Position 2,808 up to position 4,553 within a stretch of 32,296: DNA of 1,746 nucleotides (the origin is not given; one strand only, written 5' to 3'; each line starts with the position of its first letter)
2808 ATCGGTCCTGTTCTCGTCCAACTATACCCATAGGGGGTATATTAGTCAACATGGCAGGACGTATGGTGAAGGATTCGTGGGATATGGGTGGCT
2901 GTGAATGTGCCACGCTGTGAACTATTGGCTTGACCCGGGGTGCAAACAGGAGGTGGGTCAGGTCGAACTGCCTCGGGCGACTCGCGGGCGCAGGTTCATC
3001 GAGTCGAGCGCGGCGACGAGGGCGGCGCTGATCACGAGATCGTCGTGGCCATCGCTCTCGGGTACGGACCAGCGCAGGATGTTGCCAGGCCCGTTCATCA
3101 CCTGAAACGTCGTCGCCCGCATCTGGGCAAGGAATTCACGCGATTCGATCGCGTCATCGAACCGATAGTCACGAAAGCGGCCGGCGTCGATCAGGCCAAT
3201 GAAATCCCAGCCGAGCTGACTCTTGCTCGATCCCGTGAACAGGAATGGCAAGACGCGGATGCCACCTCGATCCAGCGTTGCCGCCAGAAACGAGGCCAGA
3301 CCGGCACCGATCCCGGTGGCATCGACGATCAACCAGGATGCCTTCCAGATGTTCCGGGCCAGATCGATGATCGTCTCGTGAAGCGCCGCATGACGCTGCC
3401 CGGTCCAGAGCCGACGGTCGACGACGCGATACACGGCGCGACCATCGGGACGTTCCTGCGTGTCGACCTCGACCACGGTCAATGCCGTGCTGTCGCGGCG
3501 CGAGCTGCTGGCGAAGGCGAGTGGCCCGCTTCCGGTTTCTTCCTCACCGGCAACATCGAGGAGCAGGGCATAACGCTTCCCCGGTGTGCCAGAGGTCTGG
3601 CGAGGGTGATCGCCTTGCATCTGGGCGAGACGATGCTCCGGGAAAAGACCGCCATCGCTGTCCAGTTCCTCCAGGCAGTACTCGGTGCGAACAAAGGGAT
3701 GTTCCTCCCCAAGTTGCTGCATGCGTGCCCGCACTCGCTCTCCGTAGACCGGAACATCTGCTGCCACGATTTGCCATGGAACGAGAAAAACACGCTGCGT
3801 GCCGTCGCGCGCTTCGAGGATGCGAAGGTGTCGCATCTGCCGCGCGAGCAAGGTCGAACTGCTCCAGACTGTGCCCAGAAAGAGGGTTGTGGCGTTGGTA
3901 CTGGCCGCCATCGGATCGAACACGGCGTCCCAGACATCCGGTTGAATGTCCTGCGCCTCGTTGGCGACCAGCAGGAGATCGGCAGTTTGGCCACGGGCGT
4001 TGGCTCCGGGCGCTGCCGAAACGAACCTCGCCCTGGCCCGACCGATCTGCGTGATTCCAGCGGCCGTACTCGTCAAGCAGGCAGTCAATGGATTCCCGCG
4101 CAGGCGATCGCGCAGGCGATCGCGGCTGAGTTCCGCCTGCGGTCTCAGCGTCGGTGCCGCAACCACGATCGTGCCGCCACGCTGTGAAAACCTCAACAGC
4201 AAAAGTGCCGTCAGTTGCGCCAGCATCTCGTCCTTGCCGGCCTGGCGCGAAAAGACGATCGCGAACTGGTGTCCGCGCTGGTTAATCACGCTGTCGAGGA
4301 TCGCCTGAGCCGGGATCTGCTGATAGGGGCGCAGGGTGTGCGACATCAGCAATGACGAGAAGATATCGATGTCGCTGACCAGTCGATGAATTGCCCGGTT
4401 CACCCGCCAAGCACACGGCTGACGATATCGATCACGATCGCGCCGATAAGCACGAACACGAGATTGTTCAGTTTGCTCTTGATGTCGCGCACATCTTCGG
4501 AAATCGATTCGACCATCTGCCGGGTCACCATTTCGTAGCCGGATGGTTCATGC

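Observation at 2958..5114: SOS-box-fronted, translationally coupled trio: helical protein, tail-anchored coiled-coil protein, orphan TerL-like ATPase/nuclease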

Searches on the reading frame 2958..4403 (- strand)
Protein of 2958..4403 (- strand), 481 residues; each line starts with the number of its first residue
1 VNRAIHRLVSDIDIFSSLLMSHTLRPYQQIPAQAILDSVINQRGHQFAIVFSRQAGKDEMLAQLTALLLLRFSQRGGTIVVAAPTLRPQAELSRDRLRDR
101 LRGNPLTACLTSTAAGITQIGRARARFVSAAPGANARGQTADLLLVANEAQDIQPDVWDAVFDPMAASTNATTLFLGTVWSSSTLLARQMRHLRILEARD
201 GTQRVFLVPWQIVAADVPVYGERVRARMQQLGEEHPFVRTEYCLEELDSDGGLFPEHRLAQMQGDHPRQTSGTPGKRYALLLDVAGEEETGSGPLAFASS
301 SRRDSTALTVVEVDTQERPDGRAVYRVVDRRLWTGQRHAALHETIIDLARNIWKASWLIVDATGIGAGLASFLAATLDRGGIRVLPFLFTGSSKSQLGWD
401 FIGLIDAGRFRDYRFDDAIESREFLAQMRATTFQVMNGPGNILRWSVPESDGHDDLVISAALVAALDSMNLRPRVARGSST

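Call 3: search_protein_families(library=pfam, proteins=[window:2958-4403:-], max_evalue=1)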
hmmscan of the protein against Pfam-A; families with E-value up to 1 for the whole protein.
window:2958-4403:- (481 aa): 2 families
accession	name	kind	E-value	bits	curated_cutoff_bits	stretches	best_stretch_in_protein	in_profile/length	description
PF17289.8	Terminase_6C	-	5.7e-05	23.6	22.6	1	298-456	6-144/155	Terminase RNaseH-like domain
PF14258.12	DUF4350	-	0.055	14.2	30.4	0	61-115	52-111/181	Domain of unknown function (DUF4350)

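Call 4: search_protein_families(library=phrogs, proteins=[window:2958-4403:-], max_evalue=1)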
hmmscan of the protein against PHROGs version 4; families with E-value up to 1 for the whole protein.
window:2958-4403:- (481 aa): 3 families
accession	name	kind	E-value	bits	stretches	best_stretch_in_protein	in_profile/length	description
phrog_2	-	head and packaging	3.1e-09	37.1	1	37-471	275-595/807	terminase large subunit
phrog_9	-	head and packaging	0.00024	21.1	1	42-211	221-394/812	terminase large subunit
phrog_38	-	head and packaging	0.0085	15.8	1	43-373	304-625/760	terminase large subunit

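Call 7: find_homologous_proteins(query=window:2958-4403:-)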
Query window:2958-4403:- (481 aa): 1676 proteins with E <= 0.001 among 8000 candidates; the best 120 are listed.
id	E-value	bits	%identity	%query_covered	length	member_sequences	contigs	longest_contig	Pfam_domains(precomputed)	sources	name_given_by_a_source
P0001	0.0e+0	1064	100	100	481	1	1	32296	-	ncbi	ncbi:MAG: hypothetical protein WKF81_00210 [Thermomicrobiales bacterium]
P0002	6.4e-266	901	82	100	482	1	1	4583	-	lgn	-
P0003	2.7e-250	849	78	99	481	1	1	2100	-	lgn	-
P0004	6.0e-245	832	77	100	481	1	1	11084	-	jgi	jgi:hypothetical protein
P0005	9.3e-244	828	77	98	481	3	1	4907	-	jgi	jgi:hypothetical protein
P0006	5.9e-243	825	76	100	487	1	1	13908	-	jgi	jgi:hypothetical protein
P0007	4.2e-231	786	72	100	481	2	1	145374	-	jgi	jgi:hypothetical protein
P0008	9.2e-217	739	71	99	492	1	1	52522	-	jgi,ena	-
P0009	3.7e-216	737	69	99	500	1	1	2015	-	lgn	-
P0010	2.0e-214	731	70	99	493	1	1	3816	-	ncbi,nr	ncbi:MAG TPA: hypothetical protein VFQ54_08390 [Thermomicrobiales bacterium]|nr:hypothetical protein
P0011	6.5e-214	729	69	99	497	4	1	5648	-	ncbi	ncbi:MAG: hypothetical protein ACR2OE_04885 [Thermomicrobiales bacterium]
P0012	2.7e-213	727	69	99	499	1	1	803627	-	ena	-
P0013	5.8e-213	726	69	100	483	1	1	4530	-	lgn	-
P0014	5.6e-212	723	68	99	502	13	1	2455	-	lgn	-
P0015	2.8e-211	721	67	99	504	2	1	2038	-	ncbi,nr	ncbi:MAG: hypothetical protein H0V37_00065 [Chloroflexia bacterium]|nr:hypothetical protein [Chlorof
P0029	2.8e-207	708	69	100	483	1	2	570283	-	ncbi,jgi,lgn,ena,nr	ncbi:MAG TPA: hypothetical protein VNZ58_08470 [Thermomicrobiales bacterium]|nr:hypothetical protein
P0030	4.6e-207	707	66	99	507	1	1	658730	-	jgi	-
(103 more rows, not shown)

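Call 8: find_encoding_contigs(protein=P0012, flank=10000, max_places=2)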
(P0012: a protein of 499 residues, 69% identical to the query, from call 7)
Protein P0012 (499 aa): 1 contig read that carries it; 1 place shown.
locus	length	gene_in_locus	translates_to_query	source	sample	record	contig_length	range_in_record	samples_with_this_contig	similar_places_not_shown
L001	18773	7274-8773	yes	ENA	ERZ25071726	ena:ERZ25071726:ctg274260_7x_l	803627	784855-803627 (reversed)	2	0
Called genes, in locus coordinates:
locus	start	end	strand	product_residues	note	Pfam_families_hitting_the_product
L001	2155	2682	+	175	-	-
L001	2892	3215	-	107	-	-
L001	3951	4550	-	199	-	-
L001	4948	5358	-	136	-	-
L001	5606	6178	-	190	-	-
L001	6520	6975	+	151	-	-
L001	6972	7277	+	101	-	-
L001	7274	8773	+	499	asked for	-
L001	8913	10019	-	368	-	PF07731:Cu-oxidase_2 (faint), PF07732:Cu-oxidase_3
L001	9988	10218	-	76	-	-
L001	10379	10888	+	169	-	PF12867:DinB_2 (weak)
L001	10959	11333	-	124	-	PF00903:Glyoxalase (weak)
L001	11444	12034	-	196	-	PF00881:Nitroreductase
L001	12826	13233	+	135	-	-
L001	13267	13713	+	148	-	-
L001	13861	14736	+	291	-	-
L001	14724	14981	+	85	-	-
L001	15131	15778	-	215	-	-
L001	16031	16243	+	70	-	-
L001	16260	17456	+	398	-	PF00144:Beta-lactamase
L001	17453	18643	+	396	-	PF03702:AnmK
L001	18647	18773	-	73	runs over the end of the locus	-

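Call 9: find_encoding_contigs(protein=P0029, flank=10000, max_places=2)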
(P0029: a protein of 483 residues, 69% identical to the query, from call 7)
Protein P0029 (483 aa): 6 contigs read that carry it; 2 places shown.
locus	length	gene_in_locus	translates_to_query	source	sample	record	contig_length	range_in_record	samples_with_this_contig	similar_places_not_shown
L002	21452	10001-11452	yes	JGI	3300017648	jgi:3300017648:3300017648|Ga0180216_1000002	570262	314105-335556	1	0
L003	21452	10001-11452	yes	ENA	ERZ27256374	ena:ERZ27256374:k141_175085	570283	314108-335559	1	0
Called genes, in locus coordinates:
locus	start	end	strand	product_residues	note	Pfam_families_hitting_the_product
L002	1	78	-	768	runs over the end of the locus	PF05223:MecA_N, PF03717:PBP_dimer, PF00905:Transpeptidase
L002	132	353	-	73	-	-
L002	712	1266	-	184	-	PF04264:YceI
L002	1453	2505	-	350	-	PF09084:NMT1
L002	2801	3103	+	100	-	PF03693:ParD_antitoxin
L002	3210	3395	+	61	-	PF05016:ParE_toxin (weak)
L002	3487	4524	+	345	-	PF02558:ApbA, PF08546:ApbA_C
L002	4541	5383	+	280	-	PF02569:Pantoate_ligase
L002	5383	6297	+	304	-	PF01040:UbiA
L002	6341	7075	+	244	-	PF01209:Ubie_methyltran, PF06325:PrmA (weak), PF13489:Methyltransf_23, PF13847:Methyltransf_31, PF08241:Methyltransf_11, PF08242:Methyltransf_12, PF13649:Methyltransf_25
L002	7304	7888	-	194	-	PF11611:DUF4352 (weak)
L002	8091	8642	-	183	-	-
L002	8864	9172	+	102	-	-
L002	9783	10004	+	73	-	-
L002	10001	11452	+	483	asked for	-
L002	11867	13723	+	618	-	PF00496:SBP_bac_5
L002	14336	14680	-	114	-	-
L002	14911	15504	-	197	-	PF00160:Pro_isomerase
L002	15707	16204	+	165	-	PF00190:Cupin_1 (weak), PF07883:Cupin_2 (weak)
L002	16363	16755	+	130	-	-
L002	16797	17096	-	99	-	-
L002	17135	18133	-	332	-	-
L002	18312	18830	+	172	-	-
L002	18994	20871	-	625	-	-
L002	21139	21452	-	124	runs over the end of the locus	PF04233:Phage_Mu_F (weak)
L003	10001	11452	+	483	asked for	-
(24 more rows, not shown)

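Call 10: find_encoding_contigs(protein=P0030, flank=10000, max_places=2)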
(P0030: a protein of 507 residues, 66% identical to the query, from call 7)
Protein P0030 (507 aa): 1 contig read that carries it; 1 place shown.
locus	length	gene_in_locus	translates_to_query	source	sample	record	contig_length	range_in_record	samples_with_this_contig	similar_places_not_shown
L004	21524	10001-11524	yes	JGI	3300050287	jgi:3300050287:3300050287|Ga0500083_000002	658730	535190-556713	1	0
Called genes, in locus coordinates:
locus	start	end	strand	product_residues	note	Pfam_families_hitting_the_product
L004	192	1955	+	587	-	PF05090:HTTM, PF06762:LMF1 (faint)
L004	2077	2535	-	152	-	PF04134:DCC1-like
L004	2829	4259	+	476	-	PF00890:FAD_binding_2 (weak), PF01266:DAO (weak), PF01946:Thi4 (weak), PF03486:HI0933_like (faint), PF12831:FAD_oxidored (weak), PF13450:NAD_binding_8, PF01593:Amino_oxidase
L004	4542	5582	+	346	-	PF02558:ApbA, PF08546:ApbA_C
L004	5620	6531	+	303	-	PF01040:UbiA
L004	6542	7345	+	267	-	PF01209:Ubie_methyltran, PF13489:Methyltransf_23, PF13847:Methyltransf_31, PF08241:Methyltransf_11, PF08242:Methyltransf_12, PF13649:Methyltransf_25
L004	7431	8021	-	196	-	-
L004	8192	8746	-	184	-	PF11611:DUF4352 (weak)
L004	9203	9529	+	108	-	-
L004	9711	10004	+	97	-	-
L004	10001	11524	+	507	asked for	-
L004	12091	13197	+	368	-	PF09084:NMT1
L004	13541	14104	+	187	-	PF00881:Nitroreductase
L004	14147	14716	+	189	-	PF00881:Nitroreductase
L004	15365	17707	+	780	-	PF05223:MecA_N, PF03717:PBP_dimer, PF00905:Transpeptidase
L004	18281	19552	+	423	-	PF13302:Acetyltransf_3, PF00583:Acetyltransf_1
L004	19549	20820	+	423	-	PF13302:Acetyltransf_3, PF00583:Acetyltransf_1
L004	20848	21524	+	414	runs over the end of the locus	PF13302:Acetyltransf_3, PF00583:Acetyltransf_1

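Call 19: find_related_loci(query=A1, collection=genome_contigs, flank=6000)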
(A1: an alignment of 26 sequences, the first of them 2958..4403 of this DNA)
Query A1 (481 aa) in genome_contigs; peptide patterns used: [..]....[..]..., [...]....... (x = any residue, [..] = any of these).
197 stretches matched a pattern; 116 encode a relative of the query (tblastn E <= 1e-3); the best 80 are kept; 80 distinct loci.
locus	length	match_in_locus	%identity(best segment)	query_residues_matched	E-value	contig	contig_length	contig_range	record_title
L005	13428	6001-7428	70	8-479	0e+0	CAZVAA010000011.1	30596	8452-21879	MAG TPA_asm: uncultured Sphaerobacteraceae bacterium isolate SRP187154_co1_9 genome assembly, contig: NODE_1368_length_3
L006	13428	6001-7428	70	4-478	0e+0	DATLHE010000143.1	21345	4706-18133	MAG TPA_asm: Thermomicrobiales bacterium isolate SMAG_U13632 k141_4369754, whole genome shotgun sequence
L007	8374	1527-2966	68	5-479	0e+0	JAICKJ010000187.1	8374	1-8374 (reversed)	MAG: Thermomicrobiales bacterium isolate GZL_HY_2_bin.49 k141_122000_length_8374_cov_13.0923, whole genome shotgun seque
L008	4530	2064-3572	65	5-478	0e+0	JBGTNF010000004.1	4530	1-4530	MAG: Thermomicrobiales bacterium isolate JTS-RE381 k141_9385751, whole genome shotgun sequence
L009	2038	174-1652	67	5-478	0e+0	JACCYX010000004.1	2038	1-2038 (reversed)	MAG: Chloroflexia bacterium isolate MGR_bin215 SD2897-2912_k127_926966, whole genome shotgun sequence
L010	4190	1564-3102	64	5-479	0e+0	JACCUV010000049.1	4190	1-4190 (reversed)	MAG: Chloroflexia bacterium isolate MGR_bin109 SD2897-2912_k127_963863, whole genome shotgun sequence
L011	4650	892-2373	66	5-478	0e+0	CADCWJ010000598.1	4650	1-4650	MAG: uncultured Thermomicrobiales bacterium isolate AVDCRST_MAG87 genome assembly, contig: k137_582047, whole genome sho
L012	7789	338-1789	65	5-479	0e+0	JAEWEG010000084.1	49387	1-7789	MAG: Chloroflexota bacterium isolate OH_PBlB_136 k127_1415747, whole genome shotgun sequence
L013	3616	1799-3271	68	5-478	0e+0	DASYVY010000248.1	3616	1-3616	MAG TPA_asm: Thermomicrobiales bacterium isolate SMAG_U6266 k141_588348, whole genome shotgun sequence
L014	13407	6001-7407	66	11-479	0e+0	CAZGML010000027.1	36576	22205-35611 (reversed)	MAG TPA_asm: uncultured Sphaerobacteraceae bacterium isolate SRP187154_co1_308 genome assembly, contig: NODE_961_length_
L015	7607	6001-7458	65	5-479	0e+0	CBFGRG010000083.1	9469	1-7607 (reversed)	MAG TPA_asm: uncultured bacterium isolate SRR17295755_concoct_154 genome assembly, contig: ERZ23329302.6753, whole genom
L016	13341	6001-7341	66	35-479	0e+0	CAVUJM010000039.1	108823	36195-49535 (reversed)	MAG: uncultured Chloroflexia bacterium isolate MFD01721.bin.3.252 genome assembly, contig: contig_6668, whole genome sho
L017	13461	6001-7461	64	4-480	0e+0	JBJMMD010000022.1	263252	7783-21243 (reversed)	MAG: Thermomicrobiales bacterium isolate 12C16O_72h_100_P16_coass_bin_33 k141_4174407, whole genome shotgun sequence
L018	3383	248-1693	63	1-479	0e+0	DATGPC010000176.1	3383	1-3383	MAG TPA_asm: Thermomicrobiales bacterium isolate SMAG_U10385 k141_3220571, whole genome shotgun sequence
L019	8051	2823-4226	64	11-479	0e+0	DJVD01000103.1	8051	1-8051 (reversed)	MAG TPA_asm: Chloroflexi bacterium UBA6265 UBA6265_contig_194330, whole genome shotgun sequence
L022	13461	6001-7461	63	5-476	0e+0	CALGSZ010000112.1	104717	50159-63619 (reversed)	MAG TPA_asm: uncultured Chloroflexi bacterium isolate SRR5251193_bin.127_CONCOCT_v1.1_MAG genome assembly, contig: ERZ79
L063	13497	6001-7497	52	4-478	2e-151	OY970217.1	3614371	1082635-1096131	MAG: uncultured Chloroflexia bacterium isolate MFD05684.bin.1.130 genome assembly, chromosome: 1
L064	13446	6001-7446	54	4-479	8e-151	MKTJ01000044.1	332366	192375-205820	MAG: Chloroflexi bacterium 54-19 SCNpilot_cont_500_bf_scaffold_292, whole genome shotgun sequence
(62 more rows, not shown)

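Call 25: search_protein_families(library=pfam, proteins=[L063:1637-2524:+, L063:3120-4550:+, L063:5181-5825:+, L063:7500-8411:+, L063:8545-8973:+, L063:9005-10804:+, L063:10794-11216:+, L063:11703-12467:+, L063:2600-3157:-, L063:868-1593:+], max_evalue=0.01)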
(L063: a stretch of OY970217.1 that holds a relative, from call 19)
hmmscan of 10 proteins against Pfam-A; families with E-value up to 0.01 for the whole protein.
L063:1637-2524:+ (295 aa): 3 families
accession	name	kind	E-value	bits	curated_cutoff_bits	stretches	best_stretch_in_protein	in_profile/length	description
PF05065.19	Phage_capsid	-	9.5e-13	48.6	24.2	1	16-289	9-278/280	Phage capsid family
PF19307.5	SrpI-like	-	1.3e-05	24.8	22.8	1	135-287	94-245/254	Type 2A encapsulin shell protein SrpI-like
PF20911.3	GP7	-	4.8e-05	22.8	27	0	19-137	8-127/313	Major capsid protein GP7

L063:3120-4550:+ (476 aa): 2 families
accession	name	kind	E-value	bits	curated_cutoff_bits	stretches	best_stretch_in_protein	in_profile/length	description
PF05133.19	SPP1_portal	-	3.9e-20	72.7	25.5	1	28-446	11-412/416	Phage portal protein, SPP1 Gp6-like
PF16510.12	P22_portal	-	0.00078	18.5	26.1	1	29-134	15-123/594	Phage P22-like portal protein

L063:5181-5825:+ (214 aa): 1 family
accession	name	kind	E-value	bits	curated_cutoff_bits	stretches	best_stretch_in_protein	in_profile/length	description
PF24175.2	SU10_adaptor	-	6.7e-06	27.1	27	1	14-199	1-182/194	SU10 adaptor protein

L063:7500-8411:+ (303 aa): 1 family
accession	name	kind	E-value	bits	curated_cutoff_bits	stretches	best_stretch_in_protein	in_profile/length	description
PF08924.17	Rv2525c_GlyHyd-like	-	3.3e-08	34.3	27.2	1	22-175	5-146/198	Rv2525c-like, glycoside hydrolase-like domain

L063:8545-8973:+ (142 aa): 1 family
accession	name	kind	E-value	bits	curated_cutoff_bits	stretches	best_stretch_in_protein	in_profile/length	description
PF04233.19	Phage_Mu_F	-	0.00077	20.6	29.6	1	80-119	65-109/112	Phage Mu protein F like protein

L063:9005-10804:+ (599 aa): 0 families

L063:10794-11216:+ (140 aa): 0 families

L063:11703-12467:+ (254 aa): 3 families
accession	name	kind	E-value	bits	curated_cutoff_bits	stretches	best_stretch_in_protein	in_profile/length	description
PF07729.17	FCD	-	4.3e-23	82.5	24.3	1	99-223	1-124/125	FCD domain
PF00392.27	GntR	-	1.9e-19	69.5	27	1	12-74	2-64/64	Bacterial regulatory proteins, gntR family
PF07840.17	FadR_C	-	1.2e-07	32.3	23.6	1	97-221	27-144/164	FadR C-terminal domain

L063:2600-3157:- (185 aa): 0 families

L063:868-1593:+ (241 aa): 0 families

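Call 26: search_protein_families(library=pfam, proteins=[L064:57-941:+, L064:1069-1830:+, L064:2234-4339:+, L064:4461-5963:+, L064:7499-8302:+, L064:8656-10854:+, L064:11514-12563:+, L064:11547-12821:-, L064:6742-7962:-, L064:12911-13408:-], max_evalue=0.01)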
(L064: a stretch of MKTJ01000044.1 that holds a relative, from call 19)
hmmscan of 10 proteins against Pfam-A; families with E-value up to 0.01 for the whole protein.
L064:57-941:+ (294 aa): 3 families
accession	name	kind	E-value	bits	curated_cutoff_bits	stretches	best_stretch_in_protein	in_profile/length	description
PF05065.19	Phage_capsid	-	2.8e-15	56.9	24.2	1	12-251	5-239/280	Phage capsid family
PF17236.8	SU10_MCP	-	1.2e-06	28.7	24.1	1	61-223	62-238/292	SU10 major capsid protein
PF19307.5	SrpI-like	-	0.00058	19.4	22.8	1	137-256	96-208/254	Type 2A encapsulin shell protein SrpI-like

L064:1069-1830:+ (253 aa): 0 families

L064:2234-4339:+ (701 aa): 0 families

L064:4461-5963:+ (500 aa): 1 family
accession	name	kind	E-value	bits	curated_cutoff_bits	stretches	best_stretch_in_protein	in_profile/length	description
PF05133.19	SPP1_portal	-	5.5e-13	49.1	25.5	2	214-463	150-408/416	Phage portal protein, SPP1 Gp6-like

L064:7499-8302:+ (267 aa): 1 family
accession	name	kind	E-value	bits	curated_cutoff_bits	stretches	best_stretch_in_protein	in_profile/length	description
PF01510.30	Amidase_2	-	5.2e-23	82.3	26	1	31-171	7-130/131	N-acetylmuramoyl-L-alanine amidase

L064:8656-10854:+ (732 aa): 4 families
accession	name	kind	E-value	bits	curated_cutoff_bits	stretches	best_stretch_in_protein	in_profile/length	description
PF00199.24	Catalase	-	1.6e-186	620.5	25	1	28-413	1-382/383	Catalase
PF06628.17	Catalase-rel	-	1.4e-21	76.9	30.1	1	443-507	1-65/65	Catalase-related immune-responsive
PF18011.7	Catalase_C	-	2.7e-16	60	24.6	1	564-724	1-148/150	C-terminal domain found in long catalases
PF01965.30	DJ-1_PfpI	-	5.6e-13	49.5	26.6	1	566-677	1-113/165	DJ-1/PfpI family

L064:11514-12563:+ (349 aa): 0 families

L064:11547-12821:- (424 aa): 0 families

L064:6742-7962:- (406 aa): 0 families

L064:12911-13408:- (165 aa): 0 families

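Call 30: search_protein_families(library=pfam, proteins=[L002:16797-17096:-, L002:17135-18133:-, L002:18312-18830:+, L002:18994-20871:-, L002:16363-16755:+, L002:14336-14680:-, L063:9005-10804:+, L064:2234-4339:+, L064:1069-1830:+], max_evalue=0.1)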
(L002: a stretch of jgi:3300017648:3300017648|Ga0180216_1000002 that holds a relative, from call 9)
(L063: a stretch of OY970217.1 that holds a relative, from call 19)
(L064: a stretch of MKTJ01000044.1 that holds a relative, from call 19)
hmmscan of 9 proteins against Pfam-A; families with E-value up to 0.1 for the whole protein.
L002:16797-17096:- (99 aa): 0 families

L002:17135-18133:- (332 aa): 0 families

L002:18312-18830:+ (172 aa): 1 family
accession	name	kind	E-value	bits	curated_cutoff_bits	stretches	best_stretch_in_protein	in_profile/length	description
PF01797.21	Y1_Tnp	-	2.5e-05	24.8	23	1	68-154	41-120/121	Transposase IS200 like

L002:18994-20871:- (625 aa): 0 families

L002:16363-16755:+ (130 aa): 0 families

L002:14336-14680:- (114 aa): 0 families

L063:9005-10804:+ (599 aa): 1 family
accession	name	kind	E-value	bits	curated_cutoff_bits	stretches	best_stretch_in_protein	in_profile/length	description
PF21471.3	Reelin_subrepeat-B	-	0.013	15.7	27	1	429-465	52-89/127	Reelin subrepeat B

L064:2234-4339:+ (701 aa): 0 families

L064:1069-1830:+ (253 aa): 0 families
